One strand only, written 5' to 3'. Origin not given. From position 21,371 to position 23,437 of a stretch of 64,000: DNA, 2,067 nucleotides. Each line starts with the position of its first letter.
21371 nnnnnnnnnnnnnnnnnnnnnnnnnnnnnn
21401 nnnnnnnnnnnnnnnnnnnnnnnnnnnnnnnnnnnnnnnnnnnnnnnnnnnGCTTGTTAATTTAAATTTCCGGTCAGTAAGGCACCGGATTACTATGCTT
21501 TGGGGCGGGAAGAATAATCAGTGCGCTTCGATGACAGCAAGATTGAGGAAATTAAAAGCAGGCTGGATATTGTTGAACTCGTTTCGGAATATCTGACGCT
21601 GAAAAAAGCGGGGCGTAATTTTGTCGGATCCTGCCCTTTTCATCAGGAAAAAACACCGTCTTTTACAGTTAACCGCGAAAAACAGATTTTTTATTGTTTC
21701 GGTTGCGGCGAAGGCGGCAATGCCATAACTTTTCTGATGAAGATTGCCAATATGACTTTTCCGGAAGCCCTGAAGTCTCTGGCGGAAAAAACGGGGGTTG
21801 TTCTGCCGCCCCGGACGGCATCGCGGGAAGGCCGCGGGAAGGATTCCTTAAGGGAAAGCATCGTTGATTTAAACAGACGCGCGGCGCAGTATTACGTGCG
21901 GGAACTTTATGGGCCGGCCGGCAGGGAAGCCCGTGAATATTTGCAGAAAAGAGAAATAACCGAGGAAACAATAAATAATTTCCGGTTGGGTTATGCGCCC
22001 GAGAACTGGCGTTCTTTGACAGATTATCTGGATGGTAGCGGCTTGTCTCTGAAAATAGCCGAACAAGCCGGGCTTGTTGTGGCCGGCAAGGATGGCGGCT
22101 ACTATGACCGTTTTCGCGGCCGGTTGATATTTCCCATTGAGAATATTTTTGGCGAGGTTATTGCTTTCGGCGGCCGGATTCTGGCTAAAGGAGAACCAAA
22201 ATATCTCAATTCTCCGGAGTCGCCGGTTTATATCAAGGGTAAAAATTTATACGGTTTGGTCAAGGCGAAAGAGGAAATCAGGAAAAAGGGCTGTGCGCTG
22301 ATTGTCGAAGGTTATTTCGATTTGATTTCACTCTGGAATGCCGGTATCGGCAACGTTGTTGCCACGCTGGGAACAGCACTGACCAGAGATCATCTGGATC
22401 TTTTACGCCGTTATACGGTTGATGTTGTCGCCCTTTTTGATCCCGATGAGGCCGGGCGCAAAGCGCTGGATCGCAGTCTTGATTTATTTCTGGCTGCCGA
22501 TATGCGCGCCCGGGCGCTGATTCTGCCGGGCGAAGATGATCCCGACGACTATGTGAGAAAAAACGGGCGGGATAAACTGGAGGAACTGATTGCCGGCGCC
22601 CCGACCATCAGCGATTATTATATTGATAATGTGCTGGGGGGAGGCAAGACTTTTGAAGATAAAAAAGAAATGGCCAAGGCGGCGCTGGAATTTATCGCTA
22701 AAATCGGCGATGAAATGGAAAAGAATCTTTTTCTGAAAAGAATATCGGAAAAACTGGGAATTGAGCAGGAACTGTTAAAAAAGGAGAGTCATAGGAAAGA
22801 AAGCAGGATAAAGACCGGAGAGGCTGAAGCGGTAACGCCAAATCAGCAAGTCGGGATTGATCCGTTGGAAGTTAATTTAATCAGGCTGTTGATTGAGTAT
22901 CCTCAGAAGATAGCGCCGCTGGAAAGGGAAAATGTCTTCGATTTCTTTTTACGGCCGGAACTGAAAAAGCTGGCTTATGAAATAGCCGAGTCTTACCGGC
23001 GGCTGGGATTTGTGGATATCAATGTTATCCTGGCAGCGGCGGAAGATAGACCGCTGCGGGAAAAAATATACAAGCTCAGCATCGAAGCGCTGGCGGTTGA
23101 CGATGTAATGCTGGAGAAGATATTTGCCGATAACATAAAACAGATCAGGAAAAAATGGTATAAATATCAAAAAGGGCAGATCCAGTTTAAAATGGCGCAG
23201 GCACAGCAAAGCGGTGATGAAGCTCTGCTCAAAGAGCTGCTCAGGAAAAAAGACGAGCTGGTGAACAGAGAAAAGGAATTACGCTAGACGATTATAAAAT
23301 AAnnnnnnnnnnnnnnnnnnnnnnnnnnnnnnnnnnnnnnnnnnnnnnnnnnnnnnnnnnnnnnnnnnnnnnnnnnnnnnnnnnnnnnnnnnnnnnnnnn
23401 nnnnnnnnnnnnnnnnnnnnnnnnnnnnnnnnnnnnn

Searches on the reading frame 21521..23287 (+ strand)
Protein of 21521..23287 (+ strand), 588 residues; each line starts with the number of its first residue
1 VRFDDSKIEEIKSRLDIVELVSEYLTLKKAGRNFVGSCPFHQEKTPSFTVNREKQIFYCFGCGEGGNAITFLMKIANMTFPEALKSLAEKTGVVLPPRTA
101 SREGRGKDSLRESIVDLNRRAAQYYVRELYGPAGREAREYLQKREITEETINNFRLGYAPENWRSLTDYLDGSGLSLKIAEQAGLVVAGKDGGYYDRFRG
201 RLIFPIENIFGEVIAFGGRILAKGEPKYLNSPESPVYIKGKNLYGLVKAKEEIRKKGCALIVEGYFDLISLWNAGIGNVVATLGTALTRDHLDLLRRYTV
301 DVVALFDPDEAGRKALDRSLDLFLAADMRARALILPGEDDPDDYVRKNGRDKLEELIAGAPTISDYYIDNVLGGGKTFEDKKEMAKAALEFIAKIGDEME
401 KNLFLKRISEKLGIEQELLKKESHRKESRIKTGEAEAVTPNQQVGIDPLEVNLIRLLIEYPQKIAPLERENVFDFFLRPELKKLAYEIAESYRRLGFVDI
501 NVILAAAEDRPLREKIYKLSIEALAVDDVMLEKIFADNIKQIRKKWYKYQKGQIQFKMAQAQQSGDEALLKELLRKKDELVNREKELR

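Call 82: search_protein_families(library=pfam, proteins=[window:21521-23287:+], max_evalue=0.0001)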
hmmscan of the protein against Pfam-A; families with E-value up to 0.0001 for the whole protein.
window:21521-23287:+ (588 aa): 7 families
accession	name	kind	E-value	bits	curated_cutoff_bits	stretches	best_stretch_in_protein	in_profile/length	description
PF08275.17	DNAG_N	-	2.6e-41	141.2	26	1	124-250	1-128/128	DNA primase catalytic core, N-terminal domain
PF01807.25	Zn_ribbon_DnaG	-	9.6e-38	128.4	24.9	1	5-96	3-94/98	CHC2 zinc finger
PF13155.12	Toprim_2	-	1.5e-21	77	22.1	1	261-345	2-88/88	Toprim-like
PF13662.12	Toprim_4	-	2.5e-16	60.1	25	1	258-330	2-81/85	Toprim domain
PF01751.28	Toprim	-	6.8e-10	39.4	23.1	1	260-323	3-80/96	Toprim domain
PF10410.14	DnaB_bind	-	1.7e-08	35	20.6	1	365-417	2-56/56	DnaB-helicase binding domain of primase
PF13362.12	Toprim_3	-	7.1e-08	33.2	27.2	1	259-351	2-95/95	Toprim domain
